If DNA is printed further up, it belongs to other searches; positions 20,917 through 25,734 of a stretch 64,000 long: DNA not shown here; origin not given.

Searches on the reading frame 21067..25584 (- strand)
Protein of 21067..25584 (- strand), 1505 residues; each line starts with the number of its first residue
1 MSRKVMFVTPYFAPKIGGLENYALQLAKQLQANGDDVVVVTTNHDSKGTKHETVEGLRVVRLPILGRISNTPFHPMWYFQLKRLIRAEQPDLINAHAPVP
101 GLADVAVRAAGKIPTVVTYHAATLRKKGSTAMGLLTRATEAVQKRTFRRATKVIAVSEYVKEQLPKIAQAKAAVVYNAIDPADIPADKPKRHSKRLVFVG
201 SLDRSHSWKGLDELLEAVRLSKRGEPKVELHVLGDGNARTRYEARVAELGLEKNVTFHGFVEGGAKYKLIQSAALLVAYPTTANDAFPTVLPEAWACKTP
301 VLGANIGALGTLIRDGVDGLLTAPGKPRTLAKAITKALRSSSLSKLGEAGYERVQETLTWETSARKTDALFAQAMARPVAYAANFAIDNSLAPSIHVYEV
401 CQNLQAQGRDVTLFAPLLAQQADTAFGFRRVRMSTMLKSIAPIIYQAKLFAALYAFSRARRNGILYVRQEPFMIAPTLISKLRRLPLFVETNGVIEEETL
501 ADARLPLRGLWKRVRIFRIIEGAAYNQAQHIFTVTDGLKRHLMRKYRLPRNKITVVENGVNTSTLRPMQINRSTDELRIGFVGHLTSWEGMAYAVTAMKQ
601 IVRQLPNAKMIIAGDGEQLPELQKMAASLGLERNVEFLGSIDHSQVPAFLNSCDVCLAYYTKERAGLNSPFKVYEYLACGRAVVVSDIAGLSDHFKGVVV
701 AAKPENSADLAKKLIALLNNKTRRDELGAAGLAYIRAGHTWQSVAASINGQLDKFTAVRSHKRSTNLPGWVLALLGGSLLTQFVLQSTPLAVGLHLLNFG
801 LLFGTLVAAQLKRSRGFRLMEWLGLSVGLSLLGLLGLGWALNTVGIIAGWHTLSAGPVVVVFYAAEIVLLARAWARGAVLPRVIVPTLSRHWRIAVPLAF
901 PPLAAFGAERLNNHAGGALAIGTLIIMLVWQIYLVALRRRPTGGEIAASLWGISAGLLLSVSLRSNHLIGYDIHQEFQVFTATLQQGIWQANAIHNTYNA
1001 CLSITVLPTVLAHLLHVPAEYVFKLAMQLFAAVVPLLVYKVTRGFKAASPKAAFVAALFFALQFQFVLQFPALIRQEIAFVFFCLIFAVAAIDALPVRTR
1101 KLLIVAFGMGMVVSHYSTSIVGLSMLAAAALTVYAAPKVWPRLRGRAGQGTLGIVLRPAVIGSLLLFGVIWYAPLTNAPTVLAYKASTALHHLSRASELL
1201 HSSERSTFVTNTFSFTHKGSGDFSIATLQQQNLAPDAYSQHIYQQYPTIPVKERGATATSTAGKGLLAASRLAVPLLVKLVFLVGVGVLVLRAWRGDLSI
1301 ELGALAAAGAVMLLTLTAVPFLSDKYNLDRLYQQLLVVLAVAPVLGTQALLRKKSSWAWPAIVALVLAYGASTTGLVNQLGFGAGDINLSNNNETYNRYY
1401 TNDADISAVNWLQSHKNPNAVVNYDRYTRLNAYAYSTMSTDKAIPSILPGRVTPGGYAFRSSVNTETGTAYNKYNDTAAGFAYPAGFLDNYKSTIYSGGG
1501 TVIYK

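Call 47: search_protein_families(library=pfam, proteins=[window:21067-25584:-], max_evalue=0.0001)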
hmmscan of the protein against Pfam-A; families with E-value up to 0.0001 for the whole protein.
window:21067-25584:- (1505 aa): 9 families
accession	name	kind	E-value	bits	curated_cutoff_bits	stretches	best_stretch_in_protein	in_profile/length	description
PF00534.26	Glycos_transf_1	-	1.3e-57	194.5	26.4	2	195-352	14-171/172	Glycosyl transferases group 1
PF13692.12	Glyco_trans_1_4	-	9.7e-54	181.9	27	2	194-339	2-141/142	Glycosyl transferases group 1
PF13439.12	Glyco_transf_4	-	3.4e-48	164.3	28.5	2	16-182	1-169/170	Glycosyltransferase Family 4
PF13579.12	Glyco_trans_4_4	-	2.3e-34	119.4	29.7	2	17-175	1-155/158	Glycosyl transferase 4-like domain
PF13524.12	Glyco_trans_1_2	-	5e-27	95.1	25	2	600-748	8-142/144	Glycosyl transferase-like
PF09971.14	DUF2206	-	6.8e-15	55.2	35.6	1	1280-1504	126-368/368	Predicted membrane protein (DUF2206)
PF13477.12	Glyco_trans_4_2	-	1.6e-14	54.7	23.4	1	22-157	12-139/139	Glycosyl transferase 4-like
PF20706.3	GT4-conflict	-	6.8e-12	45.5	26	1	13-320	8-327/385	Family 4 Glycosyltransferase in conflict systems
PF08323.17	Glyco_transf_5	-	4e-05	23.9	22.7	0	4-58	1-57/239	Starch synthase catalytic domain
